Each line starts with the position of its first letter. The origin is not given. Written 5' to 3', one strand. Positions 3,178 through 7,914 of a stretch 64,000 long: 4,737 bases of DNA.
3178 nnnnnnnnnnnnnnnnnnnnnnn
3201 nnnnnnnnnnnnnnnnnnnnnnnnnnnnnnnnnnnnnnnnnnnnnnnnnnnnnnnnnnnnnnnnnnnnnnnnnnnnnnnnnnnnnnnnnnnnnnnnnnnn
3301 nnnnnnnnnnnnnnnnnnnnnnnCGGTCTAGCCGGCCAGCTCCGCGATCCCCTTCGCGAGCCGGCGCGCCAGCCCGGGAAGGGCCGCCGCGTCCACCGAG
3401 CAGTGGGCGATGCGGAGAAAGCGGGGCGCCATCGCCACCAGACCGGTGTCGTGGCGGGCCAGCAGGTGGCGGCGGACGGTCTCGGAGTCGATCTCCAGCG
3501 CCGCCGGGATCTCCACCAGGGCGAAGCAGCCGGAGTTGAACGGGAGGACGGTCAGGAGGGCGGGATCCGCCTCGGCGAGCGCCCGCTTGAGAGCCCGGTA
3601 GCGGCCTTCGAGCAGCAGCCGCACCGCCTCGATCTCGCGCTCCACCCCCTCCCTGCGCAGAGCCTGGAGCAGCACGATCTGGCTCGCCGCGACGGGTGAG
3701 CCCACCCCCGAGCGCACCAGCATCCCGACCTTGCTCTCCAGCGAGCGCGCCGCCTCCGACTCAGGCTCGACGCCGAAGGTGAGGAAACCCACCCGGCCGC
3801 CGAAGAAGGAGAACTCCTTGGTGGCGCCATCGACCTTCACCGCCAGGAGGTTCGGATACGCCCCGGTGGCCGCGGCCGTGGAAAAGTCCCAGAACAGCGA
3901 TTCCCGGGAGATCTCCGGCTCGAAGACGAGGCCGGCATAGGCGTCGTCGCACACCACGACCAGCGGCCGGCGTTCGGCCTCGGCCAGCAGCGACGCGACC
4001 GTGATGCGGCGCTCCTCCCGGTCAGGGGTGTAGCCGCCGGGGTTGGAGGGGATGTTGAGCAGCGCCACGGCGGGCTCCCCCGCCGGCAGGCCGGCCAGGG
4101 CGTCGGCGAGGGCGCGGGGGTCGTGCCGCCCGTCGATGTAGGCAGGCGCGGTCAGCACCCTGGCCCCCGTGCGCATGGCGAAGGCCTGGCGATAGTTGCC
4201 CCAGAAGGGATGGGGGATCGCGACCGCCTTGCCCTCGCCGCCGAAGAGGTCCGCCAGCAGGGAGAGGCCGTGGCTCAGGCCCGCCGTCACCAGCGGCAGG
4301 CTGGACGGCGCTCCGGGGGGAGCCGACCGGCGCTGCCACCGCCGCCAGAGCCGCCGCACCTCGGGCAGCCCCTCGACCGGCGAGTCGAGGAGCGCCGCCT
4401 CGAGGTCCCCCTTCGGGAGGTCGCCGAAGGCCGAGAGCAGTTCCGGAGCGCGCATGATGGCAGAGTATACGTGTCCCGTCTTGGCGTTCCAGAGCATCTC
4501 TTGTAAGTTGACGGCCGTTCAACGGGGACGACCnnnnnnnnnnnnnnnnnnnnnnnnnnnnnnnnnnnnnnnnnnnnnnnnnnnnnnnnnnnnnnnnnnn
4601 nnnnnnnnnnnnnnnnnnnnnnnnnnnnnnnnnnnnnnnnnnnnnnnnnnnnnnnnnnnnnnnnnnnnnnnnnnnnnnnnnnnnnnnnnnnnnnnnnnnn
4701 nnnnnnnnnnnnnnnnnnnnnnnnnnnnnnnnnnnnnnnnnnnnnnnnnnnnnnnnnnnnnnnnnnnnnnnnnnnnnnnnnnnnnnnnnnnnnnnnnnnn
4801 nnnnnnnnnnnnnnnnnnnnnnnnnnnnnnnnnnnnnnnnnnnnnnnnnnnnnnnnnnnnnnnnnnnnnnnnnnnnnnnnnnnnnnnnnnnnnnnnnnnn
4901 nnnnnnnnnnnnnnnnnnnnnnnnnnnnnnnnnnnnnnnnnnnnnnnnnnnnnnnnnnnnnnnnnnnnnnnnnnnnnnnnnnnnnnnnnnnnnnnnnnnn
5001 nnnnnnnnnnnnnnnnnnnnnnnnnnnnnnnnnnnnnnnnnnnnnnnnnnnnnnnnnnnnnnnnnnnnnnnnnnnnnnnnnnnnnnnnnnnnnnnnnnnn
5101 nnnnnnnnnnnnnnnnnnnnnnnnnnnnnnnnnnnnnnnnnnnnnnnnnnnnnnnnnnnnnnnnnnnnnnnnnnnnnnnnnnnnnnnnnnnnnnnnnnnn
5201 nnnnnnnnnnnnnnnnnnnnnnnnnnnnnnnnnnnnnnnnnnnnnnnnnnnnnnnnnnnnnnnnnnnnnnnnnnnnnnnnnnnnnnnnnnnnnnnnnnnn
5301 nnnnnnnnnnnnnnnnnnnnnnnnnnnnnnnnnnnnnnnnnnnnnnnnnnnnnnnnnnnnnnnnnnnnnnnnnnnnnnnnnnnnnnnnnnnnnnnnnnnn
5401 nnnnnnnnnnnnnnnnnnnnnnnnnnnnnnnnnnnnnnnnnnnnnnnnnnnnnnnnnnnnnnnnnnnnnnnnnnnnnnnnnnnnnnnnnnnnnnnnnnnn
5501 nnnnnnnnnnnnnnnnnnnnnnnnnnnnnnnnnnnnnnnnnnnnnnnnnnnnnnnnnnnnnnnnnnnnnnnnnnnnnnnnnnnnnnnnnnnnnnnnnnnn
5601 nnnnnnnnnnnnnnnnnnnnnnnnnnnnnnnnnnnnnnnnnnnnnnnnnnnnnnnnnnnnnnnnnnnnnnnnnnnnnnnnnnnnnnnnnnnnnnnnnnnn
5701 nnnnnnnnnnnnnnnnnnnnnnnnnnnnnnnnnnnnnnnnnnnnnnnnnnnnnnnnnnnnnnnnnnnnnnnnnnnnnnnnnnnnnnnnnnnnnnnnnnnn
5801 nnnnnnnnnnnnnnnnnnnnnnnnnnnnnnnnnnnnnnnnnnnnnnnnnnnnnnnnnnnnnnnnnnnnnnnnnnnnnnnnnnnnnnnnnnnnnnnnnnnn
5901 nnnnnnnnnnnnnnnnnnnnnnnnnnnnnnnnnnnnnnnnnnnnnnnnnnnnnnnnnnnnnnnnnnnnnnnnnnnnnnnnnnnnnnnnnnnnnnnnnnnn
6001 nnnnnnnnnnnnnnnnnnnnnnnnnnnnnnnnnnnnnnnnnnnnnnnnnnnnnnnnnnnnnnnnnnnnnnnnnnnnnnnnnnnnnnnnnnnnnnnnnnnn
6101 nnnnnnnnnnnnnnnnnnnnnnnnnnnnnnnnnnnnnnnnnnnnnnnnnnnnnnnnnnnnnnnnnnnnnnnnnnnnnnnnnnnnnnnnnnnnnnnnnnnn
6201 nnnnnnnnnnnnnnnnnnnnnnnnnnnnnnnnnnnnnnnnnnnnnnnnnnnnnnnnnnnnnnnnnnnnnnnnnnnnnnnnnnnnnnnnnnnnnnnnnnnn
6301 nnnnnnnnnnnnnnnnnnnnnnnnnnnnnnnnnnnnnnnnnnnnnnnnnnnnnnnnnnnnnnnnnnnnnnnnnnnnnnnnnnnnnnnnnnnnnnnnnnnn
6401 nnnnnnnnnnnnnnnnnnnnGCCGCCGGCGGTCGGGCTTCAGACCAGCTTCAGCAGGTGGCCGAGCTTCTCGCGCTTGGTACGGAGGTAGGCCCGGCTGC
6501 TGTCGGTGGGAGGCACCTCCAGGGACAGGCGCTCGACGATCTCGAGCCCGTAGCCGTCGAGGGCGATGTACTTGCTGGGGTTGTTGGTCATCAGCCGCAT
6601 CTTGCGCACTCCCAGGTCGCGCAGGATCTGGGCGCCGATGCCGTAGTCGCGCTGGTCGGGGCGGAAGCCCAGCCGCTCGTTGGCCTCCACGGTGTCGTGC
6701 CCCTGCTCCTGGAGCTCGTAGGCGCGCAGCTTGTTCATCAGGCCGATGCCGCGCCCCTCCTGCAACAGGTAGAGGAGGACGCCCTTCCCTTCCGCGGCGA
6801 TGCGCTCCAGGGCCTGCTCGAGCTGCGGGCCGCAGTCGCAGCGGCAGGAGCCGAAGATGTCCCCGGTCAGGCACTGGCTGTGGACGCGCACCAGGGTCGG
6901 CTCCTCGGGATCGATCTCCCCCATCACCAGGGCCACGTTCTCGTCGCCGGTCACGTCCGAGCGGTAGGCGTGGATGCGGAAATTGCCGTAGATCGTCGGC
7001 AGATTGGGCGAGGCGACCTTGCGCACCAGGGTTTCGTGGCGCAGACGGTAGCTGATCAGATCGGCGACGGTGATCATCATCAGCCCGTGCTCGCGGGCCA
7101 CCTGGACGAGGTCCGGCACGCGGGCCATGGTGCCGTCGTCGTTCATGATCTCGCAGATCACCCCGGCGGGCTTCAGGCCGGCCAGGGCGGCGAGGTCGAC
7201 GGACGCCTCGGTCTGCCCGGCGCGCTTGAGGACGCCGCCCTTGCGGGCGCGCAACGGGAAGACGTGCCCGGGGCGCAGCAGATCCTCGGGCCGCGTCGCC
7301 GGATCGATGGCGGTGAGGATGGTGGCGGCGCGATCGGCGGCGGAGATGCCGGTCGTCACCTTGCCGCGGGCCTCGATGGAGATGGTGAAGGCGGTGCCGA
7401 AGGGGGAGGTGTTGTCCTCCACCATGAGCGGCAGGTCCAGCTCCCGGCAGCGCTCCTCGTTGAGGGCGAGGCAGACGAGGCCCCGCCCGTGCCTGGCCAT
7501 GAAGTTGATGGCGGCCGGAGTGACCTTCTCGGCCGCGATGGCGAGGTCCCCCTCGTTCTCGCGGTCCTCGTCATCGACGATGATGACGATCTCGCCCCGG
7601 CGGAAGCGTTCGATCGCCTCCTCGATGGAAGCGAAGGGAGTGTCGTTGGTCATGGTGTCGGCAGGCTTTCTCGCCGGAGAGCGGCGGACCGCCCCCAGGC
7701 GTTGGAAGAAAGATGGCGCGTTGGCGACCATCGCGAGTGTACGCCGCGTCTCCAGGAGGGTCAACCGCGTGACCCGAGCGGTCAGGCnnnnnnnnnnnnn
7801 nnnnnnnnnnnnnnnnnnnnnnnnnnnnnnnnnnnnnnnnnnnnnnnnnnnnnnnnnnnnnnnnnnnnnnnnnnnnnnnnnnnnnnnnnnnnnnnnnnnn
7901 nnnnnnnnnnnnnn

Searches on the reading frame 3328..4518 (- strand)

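Call 75: search_protein_families(library=pfam, proteins=[window:3328-4518:-], max_evalue=0.00001)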
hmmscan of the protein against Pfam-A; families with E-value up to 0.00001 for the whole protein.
window:3328-4518:- (396 aa): 1 family
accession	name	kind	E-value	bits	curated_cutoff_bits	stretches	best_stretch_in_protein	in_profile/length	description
PF00155.27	Aminotran_1_2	-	3.8e-24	86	19.7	1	47-387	40-361/361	Aminotransferase class I and II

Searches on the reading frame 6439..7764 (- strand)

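Call 75: search_protein_families(library=pfam, proteins=[window:6439-7764:-], max_evalue=0.00001)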
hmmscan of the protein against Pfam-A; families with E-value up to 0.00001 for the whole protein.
window:6439-7764:- (441 aa): 2 families
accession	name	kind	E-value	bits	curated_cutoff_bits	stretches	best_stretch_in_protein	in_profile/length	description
PF00926.24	DHBP_synthase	-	8.7e-90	299.8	26.4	1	48-239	1-191/191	3,4-dihydroxy-2-butanone 4-phosphate synthase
PF00925.25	GTP_cyclohydro2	-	6.9e-76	253.8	23.3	1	250-413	3-164/165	GTP cyclohydrolase II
